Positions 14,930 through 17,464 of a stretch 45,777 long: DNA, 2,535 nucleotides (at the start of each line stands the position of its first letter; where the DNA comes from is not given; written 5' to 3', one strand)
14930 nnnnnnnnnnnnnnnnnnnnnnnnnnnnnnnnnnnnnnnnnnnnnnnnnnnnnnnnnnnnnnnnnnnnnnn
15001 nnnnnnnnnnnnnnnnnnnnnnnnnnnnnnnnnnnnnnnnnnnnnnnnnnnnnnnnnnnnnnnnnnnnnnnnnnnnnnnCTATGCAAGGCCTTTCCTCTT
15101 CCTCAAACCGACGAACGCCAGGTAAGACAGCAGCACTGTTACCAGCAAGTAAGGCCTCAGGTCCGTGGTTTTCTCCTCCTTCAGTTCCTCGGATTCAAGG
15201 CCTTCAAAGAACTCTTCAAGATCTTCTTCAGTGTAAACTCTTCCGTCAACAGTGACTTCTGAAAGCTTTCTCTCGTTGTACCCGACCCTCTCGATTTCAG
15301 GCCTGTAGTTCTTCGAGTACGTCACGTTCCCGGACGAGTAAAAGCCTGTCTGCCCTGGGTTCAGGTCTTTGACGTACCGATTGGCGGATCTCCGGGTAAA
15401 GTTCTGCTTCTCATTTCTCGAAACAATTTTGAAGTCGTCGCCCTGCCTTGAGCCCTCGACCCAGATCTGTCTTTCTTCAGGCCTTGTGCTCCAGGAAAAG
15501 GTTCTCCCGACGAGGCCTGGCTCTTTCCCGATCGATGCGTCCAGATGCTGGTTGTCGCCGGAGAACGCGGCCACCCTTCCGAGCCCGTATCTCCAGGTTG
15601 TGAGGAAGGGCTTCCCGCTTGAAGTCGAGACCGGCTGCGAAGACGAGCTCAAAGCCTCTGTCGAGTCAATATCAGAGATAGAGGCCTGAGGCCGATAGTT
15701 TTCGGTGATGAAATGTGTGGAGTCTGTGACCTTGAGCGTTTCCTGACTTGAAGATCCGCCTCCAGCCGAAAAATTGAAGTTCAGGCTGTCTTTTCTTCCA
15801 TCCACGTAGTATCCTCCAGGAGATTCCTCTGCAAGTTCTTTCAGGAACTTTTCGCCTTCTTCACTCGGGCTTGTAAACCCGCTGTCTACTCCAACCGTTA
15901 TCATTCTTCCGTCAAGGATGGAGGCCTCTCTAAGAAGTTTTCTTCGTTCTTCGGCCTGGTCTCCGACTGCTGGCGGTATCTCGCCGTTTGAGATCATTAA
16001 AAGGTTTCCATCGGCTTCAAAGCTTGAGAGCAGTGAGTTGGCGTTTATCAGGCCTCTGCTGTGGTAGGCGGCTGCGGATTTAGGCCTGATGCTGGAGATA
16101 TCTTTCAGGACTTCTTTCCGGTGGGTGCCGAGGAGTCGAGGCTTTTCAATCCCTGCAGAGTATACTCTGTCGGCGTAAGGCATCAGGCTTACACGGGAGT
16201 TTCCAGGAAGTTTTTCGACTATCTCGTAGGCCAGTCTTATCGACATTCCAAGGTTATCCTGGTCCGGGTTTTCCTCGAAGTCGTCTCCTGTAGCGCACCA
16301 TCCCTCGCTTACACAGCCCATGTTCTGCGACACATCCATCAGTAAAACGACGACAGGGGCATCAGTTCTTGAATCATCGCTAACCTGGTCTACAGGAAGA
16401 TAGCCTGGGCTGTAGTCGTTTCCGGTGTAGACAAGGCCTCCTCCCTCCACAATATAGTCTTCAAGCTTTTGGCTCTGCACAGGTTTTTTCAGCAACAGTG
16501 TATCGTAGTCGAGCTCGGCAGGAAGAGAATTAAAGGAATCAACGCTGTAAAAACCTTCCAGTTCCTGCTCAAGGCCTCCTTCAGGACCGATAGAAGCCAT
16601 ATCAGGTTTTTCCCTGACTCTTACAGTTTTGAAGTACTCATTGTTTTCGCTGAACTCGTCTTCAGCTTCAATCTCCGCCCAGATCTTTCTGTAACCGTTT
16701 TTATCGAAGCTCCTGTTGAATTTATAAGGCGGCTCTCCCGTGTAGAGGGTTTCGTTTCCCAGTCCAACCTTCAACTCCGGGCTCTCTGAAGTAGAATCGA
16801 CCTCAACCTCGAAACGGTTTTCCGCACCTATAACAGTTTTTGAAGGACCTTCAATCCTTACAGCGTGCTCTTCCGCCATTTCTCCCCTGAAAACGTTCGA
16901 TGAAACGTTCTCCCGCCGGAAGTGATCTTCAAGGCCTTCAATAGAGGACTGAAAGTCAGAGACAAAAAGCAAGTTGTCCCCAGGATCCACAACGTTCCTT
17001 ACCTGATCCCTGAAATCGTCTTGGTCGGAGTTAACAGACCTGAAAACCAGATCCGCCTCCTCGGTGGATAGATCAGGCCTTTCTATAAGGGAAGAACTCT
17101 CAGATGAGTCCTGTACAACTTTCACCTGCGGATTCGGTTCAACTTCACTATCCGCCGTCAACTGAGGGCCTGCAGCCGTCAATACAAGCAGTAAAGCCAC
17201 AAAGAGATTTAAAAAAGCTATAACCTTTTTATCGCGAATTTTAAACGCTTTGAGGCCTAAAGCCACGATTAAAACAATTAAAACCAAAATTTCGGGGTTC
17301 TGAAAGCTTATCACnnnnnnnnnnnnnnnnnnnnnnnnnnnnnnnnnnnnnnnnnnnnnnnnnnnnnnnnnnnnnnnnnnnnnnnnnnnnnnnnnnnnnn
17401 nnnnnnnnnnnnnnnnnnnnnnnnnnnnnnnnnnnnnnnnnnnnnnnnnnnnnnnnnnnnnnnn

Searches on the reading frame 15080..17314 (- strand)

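Call 27: search_protein_families(library=pfam, max_evalue=0.01, proteins=[window:15080-17314:-])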
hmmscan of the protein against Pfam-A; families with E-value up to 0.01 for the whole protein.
window:15080-17314:- (744 aa): 1 family
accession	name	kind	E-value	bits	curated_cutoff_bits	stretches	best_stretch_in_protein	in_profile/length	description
PF13519.12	VWA_2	-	0.0081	17.2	27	0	322-431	1-91/107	von Willebrand factor type A domain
